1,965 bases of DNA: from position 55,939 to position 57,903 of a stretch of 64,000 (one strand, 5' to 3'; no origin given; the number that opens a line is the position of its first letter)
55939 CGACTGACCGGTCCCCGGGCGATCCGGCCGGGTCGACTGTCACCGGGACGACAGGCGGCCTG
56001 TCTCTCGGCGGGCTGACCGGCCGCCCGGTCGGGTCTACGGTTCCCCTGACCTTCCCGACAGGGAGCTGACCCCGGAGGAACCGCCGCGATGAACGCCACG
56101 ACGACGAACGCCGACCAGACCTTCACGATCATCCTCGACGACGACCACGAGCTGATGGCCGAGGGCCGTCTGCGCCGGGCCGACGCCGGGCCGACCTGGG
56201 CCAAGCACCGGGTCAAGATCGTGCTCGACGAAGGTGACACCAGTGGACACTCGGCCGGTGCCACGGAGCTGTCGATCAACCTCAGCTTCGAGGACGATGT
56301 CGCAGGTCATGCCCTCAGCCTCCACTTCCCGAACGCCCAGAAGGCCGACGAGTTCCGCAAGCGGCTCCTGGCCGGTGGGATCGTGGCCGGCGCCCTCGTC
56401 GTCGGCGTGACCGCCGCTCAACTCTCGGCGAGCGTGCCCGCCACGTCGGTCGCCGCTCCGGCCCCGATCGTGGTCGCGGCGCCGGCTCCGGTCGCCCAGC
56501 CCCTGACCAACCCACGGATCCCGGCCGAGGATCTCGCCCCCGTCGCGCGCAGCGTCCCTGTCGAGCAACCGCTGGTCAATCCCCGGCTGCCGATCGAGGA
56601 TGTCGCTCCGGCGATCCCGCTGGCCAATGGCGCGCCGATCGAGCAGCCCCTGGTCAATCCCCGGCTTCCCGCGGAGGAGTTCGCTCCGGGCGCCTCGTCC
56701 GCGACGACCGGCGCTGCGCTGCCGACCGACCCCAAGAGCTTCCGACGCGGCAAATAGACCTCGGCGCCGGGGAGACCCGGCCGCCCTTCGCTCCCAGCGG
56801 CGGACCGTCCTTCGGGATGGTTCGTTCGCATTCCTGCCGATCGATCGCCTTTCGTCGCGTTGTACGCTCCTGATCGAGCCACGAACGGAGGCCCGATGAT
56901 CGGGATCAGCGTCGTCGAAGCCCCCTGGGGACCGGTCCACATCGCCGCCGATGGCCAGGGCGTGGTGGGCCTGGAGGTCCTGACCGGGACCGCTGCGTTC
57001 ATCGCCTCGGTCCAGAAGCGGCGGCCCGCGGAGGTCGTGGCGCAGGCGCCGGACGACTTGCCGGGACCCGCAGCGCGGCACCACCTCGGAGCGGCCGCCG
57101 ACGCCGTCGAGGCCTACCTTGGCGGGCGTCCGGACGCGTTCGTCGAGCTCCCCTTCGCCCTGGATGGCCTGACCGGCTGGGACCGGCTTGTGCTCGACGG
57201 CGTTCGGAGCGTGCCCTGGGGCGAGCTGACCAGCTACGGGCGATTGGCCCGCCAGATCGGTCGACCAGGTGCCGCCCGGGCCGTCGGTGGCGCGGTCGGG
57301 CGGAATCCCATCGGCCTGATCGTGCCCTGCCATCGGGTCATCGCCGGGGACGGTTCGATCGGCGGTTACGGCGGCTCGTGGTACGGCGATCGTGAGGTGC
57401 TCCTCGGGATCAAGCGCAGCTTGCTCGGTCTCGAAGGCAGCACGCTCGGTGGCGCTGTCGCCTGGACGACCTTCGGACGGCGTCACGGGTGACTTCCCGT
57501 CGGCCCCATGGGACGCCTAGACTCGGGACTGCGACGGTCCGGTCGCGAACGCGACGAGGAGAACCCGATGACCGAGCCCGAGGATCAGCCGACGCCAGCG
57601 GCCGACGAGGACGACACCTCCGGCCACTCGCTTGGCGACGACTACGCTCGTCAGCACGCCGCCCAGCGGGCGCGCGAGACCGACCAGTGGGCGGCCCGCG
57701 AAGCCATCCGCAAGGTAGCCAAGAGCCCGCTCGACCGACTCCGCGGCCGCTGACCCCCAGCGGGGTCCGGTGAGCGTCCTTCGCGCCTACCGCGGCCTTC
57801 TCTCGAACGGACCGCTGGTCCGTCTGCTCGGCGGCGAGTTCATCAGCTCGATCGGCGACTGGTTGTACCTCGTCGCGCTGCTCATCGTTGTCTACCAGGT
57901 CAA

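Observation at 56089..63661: Undescribed cluster: acidic-[V/T]-[E/S/A]-G-H motif proteins interleaved with a crp-GAF-S8 peptidase operon and a cNMP-gated MFS transporter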

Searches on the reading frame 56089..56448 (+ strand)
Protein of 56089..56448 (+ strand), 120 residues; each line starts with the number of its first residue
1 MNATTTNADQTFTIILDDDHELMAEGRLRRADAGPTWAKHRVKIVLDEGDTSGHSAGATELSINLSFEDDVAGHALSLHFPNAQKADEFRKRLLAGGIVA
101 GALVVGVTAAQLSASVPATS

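Call 59: find_homologous_proteins(query=window:56089-56448:+, max_evalue=0.001)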
Query window:56089-56448:+ (120 aa): 25 proteins with E <= 0.001 among 83 candidates.
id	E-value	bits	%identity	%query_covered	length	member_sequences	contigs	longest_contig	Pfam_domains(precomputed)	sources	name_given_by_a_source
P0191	2.8e-56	206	81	100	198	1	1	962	-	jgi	-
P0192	3.1e-52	193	77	100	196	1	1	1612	-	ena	-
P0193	6.4e-50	185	76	100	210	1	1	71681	-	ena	-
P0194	1.1e-48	181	74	100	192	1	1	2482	-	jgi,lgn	jgi:hypothetical protein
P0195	1.5e-48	181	74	100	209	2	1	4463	-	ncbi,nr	ncbi:MAG: hypothetical protein M3R57_10760, partial [Chloroflexota bacterium]|nr:hypothetical protei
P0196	1.7e-48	181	73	100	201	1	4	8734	-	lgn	-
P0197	1.5e-47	178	73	100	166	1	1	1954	-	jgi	jgi:hypothetical protein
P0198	1.2e-46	175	71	97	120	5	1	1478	-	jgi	jgi:hypothetical protein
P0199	5.8e-46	173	72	100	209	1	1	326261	-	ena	-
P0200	8.6e-46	172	73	97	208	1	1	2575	-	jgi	jgi:hypothetical protein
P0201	1.5e-45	171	74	93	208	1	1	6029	-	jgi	jgi:hypothetical protein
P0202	1.8e-45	171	72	97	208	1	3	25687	-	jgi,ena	jgi:hypothetical protein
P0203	2.2e-45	171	72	97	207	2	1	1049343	-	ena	-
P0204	1.7e-43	165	71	94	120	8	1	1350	-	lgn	-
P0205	5.6e-43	163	70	96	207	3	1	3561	-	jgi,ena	-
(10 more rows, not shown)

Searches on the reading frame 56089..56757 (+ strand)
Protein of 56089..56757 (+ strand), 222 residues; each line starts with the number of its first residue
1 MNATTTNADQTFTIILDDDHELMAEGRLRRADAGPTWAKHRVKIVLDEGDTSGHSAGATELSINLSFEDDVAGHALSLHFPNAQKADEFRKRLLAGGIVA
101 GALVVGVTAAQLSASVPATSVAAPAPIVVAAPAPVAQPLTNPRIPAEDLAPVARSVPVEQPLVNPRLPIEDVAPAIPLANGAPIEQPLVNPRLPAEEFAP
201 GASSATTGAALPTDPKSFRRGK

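Call 3: search_protein_families(library=pfam, max_evalue=0.1, proteins=[window:56089-56757:+])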
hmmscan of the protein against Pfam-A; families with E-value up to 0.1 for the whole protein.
window:56089-56757:+ (222 aa): 0 families

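Call 4: search_protein_families(library=ncbifam, max_evalue=0.1, proteins=[window:56089-56757:+])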
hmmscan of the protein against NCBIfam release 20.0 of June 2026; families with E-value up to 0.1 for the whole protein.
window:56089-56757:+ (222 aa): 1 family
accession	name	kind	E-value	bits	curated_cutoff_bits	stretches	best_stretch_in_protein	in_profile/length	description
NF033761.1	gliding_GltJ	equivalog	0.06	12.4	450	1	82-213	361-490/671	adventurous gliding motility protein GltJ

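Call 68: predict_structure(alignment_id=A3)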
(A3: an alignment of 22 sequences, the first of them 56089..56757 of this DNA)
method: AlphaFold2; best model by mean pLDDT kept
length: 222 residues; sequences in the alignment: 22
mean_pLDDT: 61.9   pTM: 0.42
mean pLDDT of the five models: 61.9, 60.6, 59.4, 59.1, 58.3
residues with pLDDT >= 90: 6; 70-90: 71; 50-70: 54; < 50: 91
segments of 3 or more residues with pLDDT < 50: 1-5, 116-139, 148-150, 152-161, 171-173, 175-183, 185-190, 192-194, 201-205, 207-217
pLDDT, mean of each block of 10 residues (from residue 1): 52 79 72 64 86 73 87 84 88 89 75 52 43 45 50 44 48 46 46 50 45 47 50
secondary structure, 60 per line:
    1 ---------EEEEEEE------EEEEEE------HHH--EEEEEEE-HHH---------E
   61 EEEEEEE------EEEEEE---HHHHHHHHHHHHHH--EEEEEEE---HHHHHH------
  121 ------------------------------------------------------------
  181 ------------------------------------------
elements in order: E10-16 E23-28 E40-46 E60-67 E74-79 H83-96 E99-105 H109-114
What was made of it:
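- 56089..56757 (+): Gene A: a membrane-anchored DVEGH protein. It has a folded N-terminal beta domain with motifs DTSGH (residues 50-54) and DVAGH (70-74), one TM helix, and a disordered Pro-rich NPR(I/L)P(A/I)E(D/E) repeat tail. Call 68 (AF2: both motifs lie in loops between strands).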

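Call 71: fold_search(model_id=the predicted structure, library=pdb)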
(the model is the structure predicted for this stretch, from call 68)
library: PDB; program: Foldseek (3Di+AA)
matches with E <= 10: 377; with E <= 0.001: 0
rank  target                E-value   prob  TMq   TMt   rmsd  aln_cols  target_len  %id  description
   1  5clq_D                3.5e-01  0.18  0.16  0.24  10.1       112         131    9  Ran Y39A in complex with GPPNHP and RanBD1 (released 2015-09-09)
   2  7mny_H                3.7e-01  0.21  0.18  0.27  10.6       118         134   13  Crystal Structure of Nup358/RanBP2 Ran-binding domain 3 in complex with Ran-GPPNHP (released 2022-06-15)
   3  2y8f_A                4.4e-01  0.20  0.19  0.29  13.4       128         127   10  Structure of the Ran-binding domain from human RanBP3 (wild type) (released 2011-02-16)
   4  7mny_J                4.4e-01  0.20  0.18  0.28  11.0       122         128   12  Crystal Structure of Nup358/RanBP2 Ran-binding domain 3 in complex with Ran-GPPNHP (released 2022-06-15)
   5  4amn                  4.4e-01  0.18  0.12  0.07  11.4        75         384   15  Crystal Structure of the Acyltransferase Domain of the Iterative Polyketide Synthase in Enediyne Biosynthesis Reveals th (released 2012-05-23)
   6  2rov_MODEL_1_A        5.5e-01  0.15  0.16  0.27  12.6       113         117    9  The split PH domain of ROCK II (released 2008-06-24)
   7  7lc1_D                5.5e-01  0.10  0.16  0.16  13.8       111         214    7  Crystal Structure of KRAS4b (GMPPNP-bound) in complex with the RBD-PH domains of SIN1 (released 2021-08-04)
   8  4d0n_B                6.2e-01  0.28  0.19  0.12  11.0       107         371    7  AKAP13 (AKAP-Lbc) RhoGEF domain in complex with RhoA (released 2014-05-21)
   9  6f8e_MODEL_1_A        6.2e-01  0.16  0.18  0.30  13.8       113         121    6  PH domain from TgAPH (released 2019-01-30)
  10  3kz1_A                6.2e-01  0.11  0.16  0.11  11.8       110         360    8  Crystal Structure of the Complex of PDZ-RhoGEF DH/PH domains with GTP-gamma-S Activated RhoA (released 2010-04-28)
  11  7mnx_H                6.6e-01  0.14  0.17  0.26   9.7       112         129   12  Crystal Structure of Nup358/RanBP2 Ran-binding domain 2 in complex with Ran-GPPNHP (released 2022-06-15)
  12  7mnw_B                7.0e-01  0.14  0.17  0.26  13.0       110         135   10  Crystal Structure of Nup358/RanBP2 Ran-binding domain 1 in complex with Ran-GPPNHP (released 2022-06-15)
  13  6kz6_B                7.0e-01  0.06  0.11  0.15  13.8       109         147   12  Crystal structure of ASFV dUTPase (released 2019-11-13)
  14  9lsa_A                7.4e-01  0.02  0.10  0.10  14.1       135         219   10  Crystal structure of mRFP1 with a grafted calcium-binding sequence and one bound calcium ion in a calcium-containing s (released 2025-06-04)
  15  1yzb_MODEL_1_A        7.8e-01  0.09  0.11  0.12  13.6       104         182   10  Solution structure of the Josephin domain of Ataxin-3 (released 2005-07-05)
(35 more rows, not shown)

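Call 80: search_protein_families(library=padloc, max_evalue=0.001, proteins=[window:56089-56757:+])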
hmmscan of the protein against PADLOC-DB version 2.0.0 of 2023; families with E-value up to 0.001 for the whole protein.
window:56089-56757:+ (222 aa): 0 families

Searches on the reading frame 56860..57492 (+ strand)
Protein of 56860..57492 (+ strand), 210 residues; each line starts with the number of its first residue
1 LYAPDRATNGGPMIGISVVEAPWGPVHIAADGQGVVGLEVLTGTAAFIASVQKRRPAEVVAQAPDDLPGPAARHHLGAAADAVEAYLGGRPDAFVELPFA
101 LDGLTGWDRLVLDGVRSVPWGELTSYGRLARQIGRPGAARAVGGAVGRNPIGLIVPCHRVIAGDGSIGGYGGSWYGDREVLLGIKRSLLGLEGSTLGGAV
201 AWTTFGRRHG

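Call 3: search_protein_families(library=pfam, max_evalue=0.1, proteins=[window:56860-57492:+])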
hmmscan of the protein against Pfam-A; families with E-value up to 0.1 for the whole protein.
window:56860-57492:+ (210 aa): 2 families
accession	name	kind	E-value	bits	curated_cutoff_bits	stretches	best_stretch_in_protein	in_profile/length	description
PF01035.26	DNA_binding_1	-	2.7e-26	91.7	27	1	109-193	4-80/81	6-O-methylguanine DNA methyltransferase, DNA binding domain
PF02870.21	Methyltransf_1N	-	0.0042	18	21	1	18-100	5-70/71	6-O-methylguanine DNA methyltransferase, ribonuclease-like domain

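Call 4: search_protein_families(library=ncbifam, max_evalue=0.1, proteins=[window:56860-57492:+])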
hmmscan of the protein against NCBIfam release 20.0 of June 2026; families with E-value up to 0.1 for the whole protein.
window:56860-57492:+ (210 aa): 5 families
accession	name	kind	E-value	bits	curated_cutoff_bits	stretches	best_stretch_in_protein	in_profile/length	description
TIGR00589.1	ogt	superfamily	2.9e-24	84.9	46.4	1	107-181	3-76/80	methylated-DNA--[protein]-cysteine S-methyltransferase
NF007626.0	PRK10286.1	equivalog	1.4e-22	80.6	192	1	77-174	60-156/171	methylated-DNA--[protein]-cysteine S-methyltransferase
NF011964.0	PRK15435.1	equivalog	1.7e-18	66.8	345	1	82-179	248-341/354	bifunctional DNA-binding transcriptional regulator/O6-methylguanine-DNA methyltransferase Ada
NF041132.1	DNA_protcyst_Mta_Thcoc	equivalog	3.7e-13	49.7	250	1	100-170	86-154/169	methylated-DNA--protein-cysteine methyltransferase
NF003022.0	PRK03887.1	equivalog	2.7e-12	46.9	164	1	100-166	86-151/175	methylated-DNA--protein-cysteine methyltransferase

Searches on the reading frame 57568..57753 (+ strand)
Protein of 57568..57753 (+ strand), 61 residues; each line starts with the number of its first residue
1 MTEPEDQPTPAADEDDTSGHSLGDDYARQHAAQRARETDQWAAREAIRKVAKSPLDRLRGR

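Call 3: search_protein_families(library=pfam, max_evalue=0.1, proteins=[window:57568-57753:+])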
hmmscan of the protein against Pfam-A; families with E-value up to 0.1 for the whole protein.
window:57568-57753:+ (61 aa): 0 families

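Call 4: search_protein_families(library=ncbifam, max_evalue=0.1, proteins=[window:57568-57753:+])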
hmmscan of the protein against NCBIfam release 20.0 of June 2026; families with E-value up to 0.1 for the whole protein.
window:57568-57753:+ (61 aa): 0 families

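Call 6: find_homologous_proteins(query=window:57568-57753:+, max_evalue=0.01)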
Query window:57568-57753:+ (61 aa): 36 proteins with E <= 0.01 among 36 candidates.
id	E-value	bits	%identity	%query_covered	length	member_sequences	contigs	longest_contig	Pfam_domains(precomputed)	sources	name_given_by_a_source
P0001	5.1e-30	120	95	100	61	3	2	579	-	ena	-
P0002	6.9e-28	113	90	100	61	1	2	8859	-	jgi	jgi:hypothetical protein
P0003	2.0e-26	108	87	100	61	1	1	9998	-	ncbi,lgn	-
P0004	9.1e-25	103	80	100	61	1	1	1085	-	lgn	-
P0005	5.7e-23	97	75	100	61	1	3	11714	-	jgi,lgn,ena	jgi:hypothetical protein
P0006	1.9e-21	93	72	100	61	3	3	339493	-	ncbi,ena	-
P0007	5.0e-21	91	72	100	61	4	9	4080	-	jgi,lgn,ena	-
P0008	1.0e-20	90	75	100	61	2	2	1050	-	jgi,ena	jgi:hypothetical protein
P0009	1.9e-20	90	70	100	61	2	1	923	-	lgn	-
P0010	4.4e-18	82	70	98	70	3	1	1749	-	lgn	-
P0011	1.8e-17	80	68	98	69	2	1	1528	-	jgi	jgi:hypothetical protein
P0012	3.0e-17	79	68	97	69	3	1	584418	-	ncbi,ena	-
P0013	4.0e-17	79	66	97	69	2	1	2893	-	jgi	jgi:hypothetical protein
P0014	1.0e-16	78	69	98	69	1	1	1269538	-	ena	-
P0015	1.1e-16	78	70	97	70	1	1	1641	-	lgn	-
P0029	7.4e-13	66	61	95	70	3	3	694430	-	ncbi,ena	-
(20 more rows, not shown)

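Call 9: find_encoding_contigs(protein=P0014, flank=10000, max_places=3)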
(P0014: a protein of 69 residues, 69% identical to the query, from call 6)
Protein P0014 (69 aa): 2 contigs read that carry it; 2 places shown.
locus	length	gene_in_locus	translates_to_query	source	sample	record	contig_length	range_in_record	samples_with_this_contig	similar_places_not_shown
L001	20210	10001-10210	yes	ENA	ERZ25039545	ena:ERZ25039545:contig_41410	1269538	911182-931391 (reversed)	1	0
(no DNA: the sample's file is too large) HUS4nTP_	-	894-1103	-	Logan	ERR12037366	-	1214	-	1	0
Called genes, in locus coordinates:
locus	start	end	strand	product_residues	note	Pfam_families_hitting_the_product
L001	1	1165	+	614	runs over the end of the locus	-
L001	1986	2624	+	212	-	PF00698:Acyl_transf_1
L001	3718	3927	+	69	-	PF02801:Ketoacyl-synt_C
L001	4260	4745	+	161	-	PF00109:ketoacyl-synt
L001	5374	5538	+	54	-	-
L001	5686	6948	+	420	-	-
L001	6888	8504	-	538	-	-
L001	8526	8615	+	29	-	-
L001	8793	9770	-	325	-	-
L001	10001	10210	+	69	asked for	-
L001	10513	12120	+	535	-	PF07690:MFS_1 (weak), PF00027:cNMP_binding (weak)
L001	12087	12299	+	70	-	-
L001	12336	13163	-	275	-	PF00082:Peptidase_S8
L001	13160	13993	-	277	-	PF01590:GAF, PF13185:GAF_2, PF13492:GAF_3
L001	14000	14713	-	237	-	PF00027:cNMP_binding, PF13545:HTH_Crp_2, PF12802:MarR_2 (weak)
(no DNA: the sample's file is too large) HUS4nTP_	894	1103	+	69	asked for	-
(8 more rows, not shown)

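Call 10: find_encoding_contigs(protein=P0029, flank=10000, max_places=3)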
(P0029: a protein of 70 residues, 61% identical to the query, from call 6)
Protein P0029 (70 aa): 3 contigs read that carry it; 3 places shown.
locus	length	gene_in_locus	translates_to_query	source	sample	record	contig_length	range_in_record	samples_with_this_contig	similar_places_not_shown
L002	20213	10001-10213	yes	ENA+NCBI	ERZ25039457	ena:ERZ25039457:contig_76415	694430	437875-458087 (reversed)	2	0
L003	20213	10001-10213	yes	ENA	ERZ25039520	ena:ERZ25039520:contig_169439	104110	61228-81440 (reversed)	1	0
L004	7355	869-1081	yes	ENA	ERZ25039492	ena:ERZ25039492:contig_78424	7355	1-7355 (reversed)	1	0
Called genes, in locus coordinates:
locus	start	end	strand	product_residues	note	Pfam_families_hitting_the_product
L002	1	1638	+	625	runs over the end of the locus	-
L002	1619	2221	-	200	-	PF01047:MarR, PF09339:HTH_IclR (weak), PF12802:MarR_2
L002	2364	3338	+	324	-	PF00698:Acyl_transf_1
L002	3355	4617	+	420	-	PF00109:ketoacyl-synt, PF02801:Ketoacyl-synt_C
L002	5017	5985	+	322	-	PF00109:ketoacyl-synt, PF02801:Ketoacyl-synt_C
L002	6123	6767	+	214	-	-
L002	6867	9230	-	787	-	PF00403:HMA, PF00122:E1-E2_ATPase, PF00702:Hydrolase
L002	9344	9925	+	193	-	PF01035:DNA_binding_1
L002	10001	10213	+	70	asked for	-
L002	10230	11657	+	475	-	PF05977:MFS_3, PF07690:MFS_1, PF05977:MFS_3, PF07690:MFS_1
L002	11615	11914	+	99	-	PF00027:cNMP_binding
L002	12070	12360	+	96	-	-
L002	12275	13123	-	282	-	PF00082:Peptidase_S8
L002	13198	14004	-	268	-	-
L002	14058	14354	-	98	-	PF13545:HTH_Crp_2, PF12802:MarR_2 (weak)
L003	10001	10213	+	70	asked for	-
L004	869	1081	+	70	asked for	-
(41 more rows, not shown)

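Call 11: find_encoding_contigs(protein=P0006, flank=10000, max_places=3)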
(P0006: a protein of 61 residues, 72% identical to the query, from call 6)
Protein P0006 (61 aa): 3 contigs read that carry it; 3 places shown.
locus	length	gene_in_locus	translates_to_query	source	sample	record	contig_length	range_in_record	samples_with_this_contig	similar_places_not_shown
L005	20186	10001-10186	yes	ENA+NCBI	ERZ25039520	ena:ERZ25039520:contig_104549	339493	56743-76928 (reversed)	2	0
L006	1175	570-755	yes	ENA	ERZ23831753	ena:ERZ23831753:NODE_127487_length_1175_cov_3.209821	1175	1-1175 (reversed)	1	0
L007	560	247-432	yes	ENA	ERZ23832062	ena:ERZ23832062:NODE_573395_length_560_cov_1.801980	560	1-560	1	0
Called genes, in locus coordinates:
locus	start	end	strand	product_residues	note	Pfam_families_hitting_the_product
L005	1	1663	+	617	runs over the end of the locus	-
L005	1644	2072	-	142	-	PF12802:MarR_2, PF01047:MarR, PF09339:HTH_IclR (weak)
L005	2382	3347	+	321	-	PF00698:Acyl_transf_1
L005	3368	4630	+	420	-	PF00109:ketoacyl-synt, PF02801:Ketoacyl-synt_C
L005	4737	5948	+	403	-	PF00109:ketoacyl-synt, PF02801:Ketoacyl-synt_C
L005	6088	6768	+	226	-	-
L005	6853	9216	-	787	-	PF00403:HMA, PF00122:E1-E2_ATPase, PF00702:Hydrolase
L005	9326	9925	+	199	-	PF01035:DNA_binding_1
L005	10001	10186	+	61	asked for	-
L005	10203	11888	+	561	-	PF05977:MFS_3, PF07690:MFS_1, PF00027:cNMP_binding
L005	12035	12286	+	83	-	-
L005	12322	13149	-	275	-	PF00082:Peptidase_S8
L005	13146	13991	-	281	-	PF01590:GAF, PF13185:GAF_2, PF13492:GAF_3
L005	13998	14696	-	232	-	PF00027:cNMP_binding, PF13545:HTH_Crp_2, PF12802:MarR_2 (weak)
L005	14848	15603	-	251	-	-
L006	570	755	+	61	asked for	-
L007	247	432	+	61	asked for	-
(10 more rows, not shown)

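Call 80: search_protein_families(library=padloc, max_evalue=0.001, proteins=[window:57568-57753:+])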
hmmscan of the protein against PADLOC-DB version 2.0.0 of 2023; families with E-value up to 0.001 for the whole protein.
window:57568-57753:+ (61 aa): 0 families
